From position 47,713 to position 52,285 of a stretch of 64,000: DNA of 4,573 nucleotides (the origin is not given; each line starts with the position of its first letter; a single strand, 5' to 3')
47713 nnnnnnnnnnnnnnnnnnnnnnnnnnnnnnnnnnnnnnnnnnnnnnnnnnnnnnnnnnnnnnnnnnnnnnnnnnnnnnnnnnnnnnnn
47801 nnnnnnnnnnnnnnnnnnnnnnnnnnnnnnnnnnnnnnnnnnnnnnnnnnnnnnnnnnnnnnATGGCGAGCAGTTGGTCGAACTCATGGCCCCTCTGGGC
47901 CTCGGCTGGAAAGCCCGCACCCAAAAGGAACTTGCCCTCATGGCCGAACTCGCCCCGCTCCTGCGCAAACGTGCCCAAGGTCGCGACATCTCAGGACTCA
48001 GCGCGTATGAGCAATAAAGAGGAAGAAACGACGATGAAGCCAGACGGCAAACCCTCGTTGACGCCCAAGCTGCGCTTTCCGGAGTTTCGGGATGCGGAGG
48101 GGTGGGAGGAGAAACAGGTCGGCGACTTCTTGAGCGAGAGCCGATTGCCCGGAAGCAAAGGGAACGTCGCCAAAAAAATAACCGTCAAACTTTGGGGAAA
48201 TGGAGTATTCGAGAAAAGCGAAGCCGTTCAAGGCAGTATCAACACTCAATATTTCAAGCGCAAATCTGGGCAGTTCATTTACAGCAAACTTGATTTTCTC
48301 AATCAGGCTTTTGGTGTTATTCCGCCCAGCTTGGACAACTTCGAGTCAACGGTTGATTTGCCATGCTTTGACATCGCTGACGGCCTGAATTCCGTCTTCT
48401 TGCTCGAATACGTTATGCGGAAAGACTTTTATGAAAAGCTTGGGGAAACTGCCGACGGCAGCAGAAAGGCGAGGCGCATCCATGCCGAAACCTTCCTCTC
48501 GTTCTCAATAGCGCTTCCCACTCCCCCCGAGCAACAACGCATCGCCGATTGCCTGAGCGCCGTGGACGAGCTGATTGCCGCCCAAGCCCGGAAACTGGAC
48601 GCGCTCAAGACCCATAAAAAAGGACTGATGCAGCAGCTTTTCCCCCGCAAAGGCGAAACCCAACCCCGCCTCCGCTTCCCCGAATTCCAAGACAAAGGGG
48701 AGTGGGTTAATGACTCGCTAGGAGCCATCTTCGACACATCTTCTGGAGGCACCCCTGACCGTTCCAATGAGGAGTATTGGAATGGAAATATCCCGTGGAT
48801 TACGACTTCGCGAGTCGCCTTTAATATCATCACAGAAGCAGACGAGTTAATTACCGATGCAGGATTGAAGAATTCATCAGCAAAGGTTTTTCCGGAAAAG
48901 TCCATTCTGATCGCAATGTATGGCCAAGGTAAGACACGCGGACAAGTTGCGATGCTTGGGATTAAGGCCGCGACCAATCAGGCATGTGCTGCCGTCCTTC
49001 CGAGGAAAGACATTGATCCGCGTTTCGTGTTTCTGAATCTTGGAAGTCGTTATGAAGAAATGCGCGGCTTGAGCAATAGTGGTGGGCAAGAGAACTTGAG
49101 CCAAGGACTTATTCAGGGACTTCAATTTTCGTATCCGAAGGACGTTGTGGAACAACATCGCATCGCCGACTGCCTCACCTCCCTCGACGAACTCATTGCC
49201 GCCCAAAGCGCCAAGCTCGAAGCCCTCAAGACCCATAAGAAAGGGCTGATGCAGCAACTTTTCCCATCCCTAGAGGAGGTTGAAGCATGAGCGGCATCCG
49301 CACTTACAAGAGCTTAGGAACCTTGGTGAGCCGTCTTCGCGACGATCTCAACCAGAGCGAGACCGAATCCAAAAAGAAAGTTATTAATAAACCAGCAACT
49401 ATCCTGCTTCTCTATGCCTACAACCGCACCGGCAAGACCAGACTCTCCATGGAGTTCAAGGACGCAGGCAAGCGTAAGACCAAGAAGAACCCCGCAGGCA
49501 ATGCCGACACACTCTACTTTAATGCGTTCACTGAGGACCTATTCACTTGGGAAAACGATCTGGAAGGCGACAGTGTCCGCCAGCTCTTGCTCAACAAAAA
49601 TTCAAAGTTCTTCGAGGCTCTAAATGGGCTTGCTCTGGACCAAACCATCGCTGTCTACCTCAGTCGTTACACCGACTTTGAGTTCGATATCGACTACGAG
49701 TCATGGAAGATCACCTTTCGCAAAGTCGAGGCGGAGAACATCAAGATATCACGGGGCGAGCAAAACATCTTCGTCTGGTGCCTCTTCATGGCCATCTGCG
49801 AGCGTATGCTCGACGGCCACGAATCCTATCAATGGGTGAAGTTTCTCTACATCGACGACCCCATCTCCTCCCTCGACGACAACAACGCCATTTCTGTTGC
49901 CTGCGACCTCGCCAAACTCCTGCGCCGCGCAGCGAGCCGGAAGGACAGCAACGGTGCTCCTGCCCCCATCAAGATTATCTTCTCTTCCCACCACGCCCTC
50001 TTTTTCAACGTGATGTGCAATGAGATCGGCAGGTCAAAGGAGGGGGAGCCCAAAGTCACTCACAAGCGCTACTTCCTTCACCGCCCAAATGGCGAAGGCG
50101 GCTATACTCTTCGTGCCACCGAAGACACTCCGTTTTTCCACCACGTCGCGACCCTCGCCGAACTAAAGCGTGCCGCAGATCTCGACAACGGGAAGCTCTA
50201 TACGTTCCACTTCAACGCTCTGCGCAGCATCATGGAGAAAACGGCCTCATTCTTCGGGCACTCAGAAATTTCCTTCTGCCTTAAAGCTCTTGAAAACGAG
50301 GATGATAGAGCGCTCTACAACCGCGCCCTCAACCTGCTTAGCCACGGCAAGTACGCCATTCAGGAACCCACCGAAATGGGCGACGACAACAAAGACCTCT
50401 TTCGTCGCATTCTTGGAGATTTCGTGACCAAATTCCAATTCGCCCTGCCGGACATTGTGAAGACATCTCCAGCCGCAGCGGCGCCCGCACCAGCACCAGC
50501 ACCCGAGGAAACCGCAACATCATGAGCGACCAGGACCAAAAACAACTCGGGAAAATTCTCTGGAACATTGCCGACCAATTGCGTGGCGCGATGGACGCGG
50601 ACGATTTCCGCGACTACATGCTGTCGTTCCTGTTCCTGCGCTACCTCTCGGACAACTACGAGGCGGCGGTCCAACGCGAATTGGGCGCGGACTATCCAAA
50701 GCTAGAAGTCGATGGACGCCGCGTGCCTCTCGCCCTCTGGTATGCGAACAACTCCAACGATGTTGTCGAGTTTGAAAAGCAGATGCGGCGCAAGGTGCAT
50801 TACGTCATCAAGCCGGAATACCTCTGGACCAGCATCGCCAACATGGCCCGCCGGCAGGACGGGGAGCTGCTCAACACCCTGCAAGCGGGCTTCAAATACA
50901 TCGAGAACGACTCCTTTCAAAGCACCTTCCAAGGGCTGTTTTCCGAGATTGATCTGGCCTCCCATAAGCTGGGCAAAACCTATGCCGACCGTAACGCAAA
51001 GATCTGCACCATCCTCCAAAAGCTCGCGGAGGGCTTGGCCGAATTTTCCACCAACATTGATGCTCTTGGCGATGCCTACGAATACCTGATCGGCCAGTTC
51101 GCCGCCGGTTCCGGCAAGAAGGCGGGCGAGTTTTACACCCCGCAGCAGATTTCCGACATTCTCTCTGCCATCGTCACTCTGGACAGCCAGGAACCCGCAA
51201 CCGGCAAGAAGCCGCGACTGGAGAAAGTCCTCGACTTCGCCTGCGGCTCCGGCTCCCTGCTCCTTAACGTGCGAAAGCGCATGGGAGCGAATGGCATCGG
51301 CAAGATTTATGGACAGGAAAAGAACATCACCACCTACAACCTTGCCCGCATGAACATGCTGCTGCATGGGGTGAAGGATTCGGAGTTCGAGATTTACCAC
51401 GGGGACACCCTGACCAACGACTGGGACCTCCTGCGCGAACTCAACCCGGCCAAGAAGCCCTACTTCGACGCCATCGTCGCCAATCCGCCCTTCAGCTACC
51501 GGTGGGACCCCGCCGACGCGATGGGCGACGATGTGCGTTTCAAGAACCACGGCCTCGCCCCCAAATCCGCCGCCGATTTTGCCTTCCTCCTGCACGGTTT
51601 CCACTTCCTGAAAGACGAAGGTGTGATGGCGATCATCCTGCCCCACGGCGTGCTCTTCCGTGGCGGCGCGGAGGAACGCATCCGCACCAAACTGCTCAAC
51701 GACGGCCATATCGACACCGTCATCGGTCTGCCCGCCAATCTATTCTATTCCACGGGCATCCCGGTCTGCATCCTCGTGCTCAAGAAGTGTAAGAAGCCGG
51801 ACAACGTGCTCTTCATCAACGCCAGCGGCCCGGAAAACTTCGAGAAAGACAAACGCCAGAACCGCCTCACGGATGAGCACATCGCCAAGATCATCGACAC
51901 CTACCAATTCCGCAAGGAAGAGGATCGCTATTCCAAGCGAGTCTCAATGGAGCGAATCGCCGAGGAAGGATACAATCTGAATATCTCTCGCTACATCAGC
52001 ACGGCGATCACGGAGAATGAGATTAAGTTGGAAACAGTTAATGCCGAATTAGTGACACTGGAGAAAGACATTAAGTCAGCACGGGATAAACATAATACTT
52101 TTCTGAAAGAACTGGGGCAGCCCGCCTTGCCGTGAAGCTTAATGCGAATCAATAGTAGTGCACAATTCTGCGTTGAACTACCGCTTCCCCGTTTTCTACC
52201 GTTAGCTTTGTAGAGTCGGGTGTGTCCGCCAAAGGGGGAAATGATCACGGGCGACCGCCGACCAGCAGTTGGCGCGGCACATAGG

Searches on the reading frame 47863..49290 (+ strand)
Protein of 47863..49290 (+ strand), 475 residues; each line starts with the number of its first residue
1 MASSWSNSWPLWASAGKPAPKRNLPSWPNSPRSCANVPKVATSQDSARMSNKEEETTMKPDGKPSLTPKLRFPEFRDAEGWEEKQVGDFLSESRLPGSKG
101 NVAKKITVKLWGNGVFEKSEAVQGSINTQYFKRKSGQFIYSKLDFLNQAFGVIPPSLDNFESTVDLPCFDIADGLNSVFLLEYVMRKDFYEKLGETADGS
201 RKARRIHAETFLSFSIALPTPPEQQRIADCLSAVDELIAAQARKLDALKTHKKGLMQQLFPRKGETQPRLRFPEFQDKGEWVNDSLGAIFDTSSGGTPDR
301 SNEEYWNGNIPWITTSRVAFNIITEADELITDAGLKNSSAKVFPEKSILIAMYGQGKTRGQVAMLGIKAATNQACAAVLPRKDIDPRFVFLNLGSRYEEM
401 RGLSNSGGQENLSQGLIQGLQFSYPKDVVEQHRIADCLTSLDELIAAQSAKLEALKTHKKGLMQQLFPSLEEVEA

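Call 55: search_protein_families(library=pfam, proteins=[window:47863-49290:+], max_evalue=1)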
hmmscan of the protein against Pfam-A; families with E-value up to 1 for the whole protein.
window:47863-49290:+ (475 aa): 4 families
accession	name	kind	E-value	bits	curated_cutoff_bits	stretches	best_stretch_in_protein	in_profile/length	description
PF01420.25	Methylase_S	-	1.5e-28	100.5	22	2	280-455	3-166/168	Type I restriction modification DNA specificity domain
PF04102.17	SlyX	-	0.0069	17.4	30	0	231-259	19-47/67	SlyX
PF21740.2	DUF6866_C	-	0.062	13.5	27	0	434-472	89-128/182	Family of unknown function (DUF6866) C-terminal domain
PF21559.3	Reb1_MybAD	-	0.13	13.1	27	1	72-98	13-39/68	DNA-binding protein reb1, Myb-associated domain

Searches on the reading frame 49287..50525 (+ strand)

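Call 55: search_protein_families(library=pfam, proteins=[window:49287-50525:+], max_evalue=1)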
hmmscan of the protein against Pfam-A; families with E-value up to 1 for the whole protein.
window:49287-50525:+ (412 aa): 2 families
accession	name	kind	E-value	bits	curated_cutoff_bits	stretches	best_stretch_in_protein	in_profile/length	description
PF13166.12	AAA_13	-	1.5e-12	47.5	36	1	121-355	463-688/713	AAA domain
PF22523.1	DUF6999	-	0.12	11.8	27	1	99-129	201-230/275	Family of unknown function (DUF6999)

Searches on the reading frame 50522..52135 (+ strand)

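Call 55: search_protein_families(library=pfam, proteins=[window:50522-52135:+], max_evalue=1)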
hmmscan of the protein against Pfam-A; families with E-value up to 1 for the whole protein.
window:50522-52135:+ (537 aa): 12 families
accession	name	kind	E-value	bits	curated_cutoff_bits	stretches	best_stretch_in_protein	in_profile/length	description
PF02384.22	N6_Mtase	-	3.8e-103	345.5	20.4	1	178-498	2-309/311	N-6 DNA Methylase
PF12161.14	HsdM_N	-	1.3e-23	84.6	24.5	1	10-168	2-135/135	HsdM N-terminal domain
PF07669.17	Eco57I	-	1.8e-08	35.1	25.3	1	262-403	3-165/171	Eco57I restriction-modification methylase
PF05175.20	MTS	-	3.1e-05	24.1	23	1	232-325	31-109/170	Methyltransferase small domain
PF13847.12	Methyltransf_31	-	0.0072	16.5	27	1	234-292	5-61/145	Methyltransferase domain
PF13649.12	Methyltransf_25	-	0.04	15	27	1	236-330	1-80/97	Methyltransferase domain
PF05816.16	TelA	-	0.046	13.2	30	1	79-193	14-131/332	Toxic anion resistance protein (TelA)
PF15600.11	Imm64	-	0.12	12.7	25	1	72-152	20-97/207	Immunity protein 64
PF13489.12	Methyltransf_23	-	0.13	12.4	27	1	228-268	18-53/164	Methyltransferase domain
PF07021.18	MetW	-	0.13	12.3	21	1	235-292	16-71/193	Methionine biosynthesis protein MetW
PF02155.20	GCR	-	0.17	11.6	29.3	1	258-337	268-345/373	Glucocorticoid receptor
PF03602.21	Cons_hypoth95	-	0.19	11.8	24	1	234-325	43-124/182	Conserved hypothetical protein 95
